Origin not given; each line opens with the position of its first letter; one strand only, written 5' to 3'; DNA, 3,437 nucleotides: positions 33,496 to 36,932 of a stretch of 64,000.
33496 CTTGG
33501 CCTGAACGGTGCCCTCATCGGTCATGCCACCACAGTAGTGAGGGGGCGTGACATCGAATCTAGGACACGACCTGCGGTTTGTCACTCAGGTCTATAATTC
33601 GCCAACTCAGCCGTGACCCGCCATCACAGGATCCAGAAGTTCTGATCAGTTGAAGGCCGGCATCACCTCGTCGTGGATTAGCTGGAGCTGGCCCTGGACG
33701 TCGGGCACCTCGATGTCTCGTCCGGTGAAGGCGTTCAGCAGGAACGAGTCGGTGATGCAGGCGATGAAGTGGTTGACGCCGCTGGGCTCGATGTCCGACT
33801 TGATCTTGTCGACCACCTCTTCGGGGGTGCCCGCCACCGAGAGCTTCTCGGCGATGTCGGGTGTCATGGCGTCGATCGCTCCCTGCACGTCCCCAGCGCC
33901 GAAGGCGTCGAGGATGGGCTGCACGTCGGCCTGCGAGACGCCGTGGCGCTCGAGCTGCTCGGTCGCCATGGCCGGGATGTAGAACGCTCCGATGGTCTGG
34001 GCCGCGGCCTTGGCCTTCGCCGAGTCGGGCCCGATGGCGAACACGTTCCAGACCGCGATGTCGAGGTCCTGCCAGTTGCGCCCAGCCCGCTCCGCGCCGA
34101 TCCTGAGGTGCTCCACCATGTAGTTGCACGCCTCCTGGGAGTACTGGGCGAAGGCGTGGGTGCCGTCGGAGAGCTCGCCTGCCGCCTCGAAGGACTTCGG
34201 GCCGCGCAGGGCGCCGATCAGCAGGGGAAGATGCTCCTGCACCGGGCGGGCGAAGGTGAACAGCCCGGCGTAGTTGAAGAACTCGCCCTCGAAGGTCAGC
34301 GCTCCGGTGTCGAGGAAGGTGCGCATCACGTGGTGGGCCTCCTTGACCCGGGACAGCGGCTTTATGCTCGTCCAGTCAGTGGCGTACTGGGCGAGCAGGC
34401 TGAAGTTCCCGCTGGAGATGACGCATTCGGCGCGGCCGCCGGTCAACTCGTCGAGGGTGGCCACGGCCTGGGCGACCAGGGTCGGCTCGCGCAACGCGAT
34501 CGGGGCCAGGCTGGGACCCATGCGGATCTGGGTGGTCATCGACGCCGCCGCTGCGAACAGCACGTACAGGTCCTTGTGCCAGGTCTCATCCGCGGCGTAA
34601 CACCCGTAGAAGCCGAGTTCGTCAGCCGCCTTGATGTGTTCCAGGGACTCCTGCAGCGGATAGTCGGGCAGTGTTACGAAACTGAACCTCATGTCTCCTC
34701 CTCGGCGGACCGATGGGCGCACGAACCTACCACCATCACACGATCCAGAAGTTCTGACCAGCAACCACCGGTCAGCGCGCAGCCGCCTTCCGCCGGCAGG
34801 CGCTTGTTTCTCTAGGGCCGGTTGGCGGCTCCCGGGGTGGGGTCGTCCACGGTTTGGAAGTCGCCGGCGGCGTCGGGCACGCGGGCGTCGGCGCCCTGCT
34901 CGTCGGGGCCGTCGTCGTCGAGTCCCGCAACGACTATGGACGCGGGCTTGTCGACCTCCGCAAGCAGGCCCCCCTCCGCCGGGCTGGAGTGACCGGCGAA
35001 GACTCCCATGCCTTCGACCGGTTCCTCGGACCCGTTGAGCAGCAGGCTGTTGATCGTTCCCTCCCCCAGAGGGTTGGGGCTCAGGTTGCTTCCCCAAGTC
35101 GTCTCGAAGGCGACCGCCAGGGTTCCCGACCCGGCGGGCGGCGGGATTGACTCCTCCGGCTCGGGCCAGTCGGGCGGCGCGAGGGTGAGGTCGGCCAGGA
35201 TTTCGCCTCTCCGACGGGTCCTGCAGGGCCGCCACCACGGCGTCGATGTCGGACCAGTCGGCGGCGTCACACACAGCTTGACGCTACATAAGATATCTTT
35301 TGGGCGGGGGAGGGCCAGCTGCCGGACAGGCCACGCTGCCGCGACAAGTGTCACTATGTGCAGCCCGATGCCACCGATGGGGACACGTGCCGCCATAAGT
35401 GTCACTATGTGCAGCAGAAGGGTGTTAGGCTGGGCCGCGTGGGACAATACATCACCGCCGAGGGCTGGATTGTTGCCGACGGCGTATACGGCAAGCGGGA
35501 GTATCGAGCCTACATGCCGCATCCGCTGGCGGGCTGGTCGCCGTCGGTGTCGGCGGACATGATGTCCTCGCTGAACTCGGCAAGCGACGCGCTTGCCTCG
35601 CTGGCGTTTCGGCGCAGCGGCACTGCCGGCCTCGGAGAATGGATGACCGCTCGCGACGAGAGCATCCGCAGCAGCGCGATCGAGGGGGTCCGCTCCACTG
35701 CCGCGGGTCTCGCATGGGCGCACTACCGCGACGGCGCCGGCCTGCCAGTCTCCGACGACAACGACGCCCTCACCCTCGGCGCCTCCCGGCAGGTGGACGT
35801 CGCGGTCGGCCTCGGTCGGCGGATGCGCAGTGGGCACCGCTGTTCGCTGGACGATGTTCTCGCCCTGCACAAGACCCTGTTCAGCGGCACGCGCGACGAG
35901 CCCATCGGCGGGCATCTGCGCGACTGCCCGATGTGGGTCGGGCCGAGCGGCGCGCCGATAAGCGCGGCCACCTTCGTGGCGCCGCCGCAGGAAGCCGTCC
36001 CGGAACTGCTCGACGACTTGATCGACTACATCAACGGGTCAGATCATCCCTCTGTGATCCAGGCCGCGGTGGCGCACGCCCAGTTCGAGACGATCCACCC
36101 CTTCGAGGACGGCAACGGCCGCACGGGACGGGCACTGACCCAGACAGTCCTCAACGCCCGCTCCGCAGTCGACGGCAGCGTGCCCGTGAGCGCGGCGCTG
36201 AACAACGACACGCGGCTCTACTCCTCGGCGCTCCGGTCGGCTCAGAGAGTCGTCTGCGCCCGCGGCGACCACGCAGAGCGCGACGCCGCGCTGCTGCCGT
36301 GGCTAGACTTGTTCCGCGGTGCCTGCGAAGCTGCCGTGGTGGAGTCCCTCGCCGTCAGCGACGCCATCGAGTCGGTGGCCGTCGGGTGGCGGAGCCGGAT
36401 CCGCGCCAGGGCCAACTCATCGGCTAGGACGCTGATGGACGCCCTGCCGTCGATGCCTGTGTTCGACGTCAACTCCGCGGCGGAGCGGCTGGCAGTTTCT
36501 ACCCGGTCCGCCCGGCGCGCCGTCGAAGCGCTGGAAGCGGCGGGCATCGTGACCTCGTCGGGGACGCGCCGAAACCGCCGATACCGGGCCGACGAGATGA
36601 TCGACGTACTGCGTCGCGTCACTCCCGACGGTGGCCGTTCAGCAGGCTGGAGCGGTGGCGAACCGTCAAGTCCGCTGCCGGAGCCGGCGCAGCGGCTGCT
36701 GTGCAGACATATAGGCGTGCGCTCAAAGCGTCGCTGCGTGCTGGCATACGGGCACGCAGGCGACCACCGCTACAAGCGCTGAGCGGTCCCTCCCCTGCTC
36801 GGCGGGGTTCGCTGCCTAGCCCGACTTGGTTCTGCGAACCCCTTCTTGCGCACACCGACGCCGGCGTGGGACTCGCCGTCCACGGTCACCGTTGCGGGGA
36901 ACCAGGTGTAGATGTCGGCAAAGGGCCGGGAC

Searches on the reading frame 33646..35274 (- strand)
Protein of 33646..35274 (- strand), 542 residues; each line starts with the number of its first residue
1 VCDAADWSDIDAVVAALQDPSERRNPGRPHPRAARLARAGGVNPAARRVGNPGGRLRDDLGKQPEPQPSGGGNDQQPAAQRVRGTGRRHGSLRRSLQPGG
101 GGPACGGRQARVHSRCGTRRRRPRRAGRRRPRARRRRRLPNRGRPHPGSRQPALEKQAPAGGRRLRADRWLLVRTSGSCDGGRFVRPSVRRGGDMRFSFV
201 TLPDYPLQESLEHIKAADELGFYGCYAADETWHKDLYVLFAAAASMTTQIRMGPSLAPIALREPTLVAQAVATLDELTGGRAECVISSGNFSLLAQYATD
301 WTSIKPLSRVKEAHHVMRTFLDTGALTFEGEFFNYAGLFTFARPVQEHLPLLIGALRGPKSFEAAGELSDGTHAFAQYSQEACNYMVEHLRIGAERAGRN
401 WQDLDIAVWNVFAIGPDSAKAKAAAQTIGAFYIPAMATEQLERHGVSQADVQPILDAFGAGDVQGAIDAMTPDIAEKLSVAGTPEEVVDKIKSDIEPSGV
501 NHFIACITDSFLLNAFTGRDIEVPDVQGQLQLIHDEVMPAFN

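Call 78: search_protein_families(library=pfam, proteins=[window:33646-35274:-], max_evalue=0.001)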
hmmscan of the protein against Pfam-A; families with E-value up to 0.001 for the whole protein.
window:33646-35274:- (542 aa): 1 family
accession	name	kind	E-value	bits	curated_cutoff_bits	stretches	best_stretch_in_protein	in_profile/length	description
PF00296.26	Bac_luciferase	-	1.7e-51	175.9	27.9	1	206-501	21-313/314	Luciferase-like monooxygenase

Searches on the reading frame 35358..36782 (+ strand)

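Call 78: search_protein_families(library=pfam, proteins=[window:35358-36782:+], max_evalue=0.001)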
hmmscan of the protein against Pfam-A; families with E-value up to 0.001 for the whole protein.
window:35358-36782:+ (474 aa): 1 family
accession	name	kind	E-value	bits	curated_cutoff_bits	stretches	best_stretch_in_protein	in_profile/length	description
PF02661.23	Fic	-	4.7e-22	79.1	24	1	163-265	3-93/93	Fic/DOC family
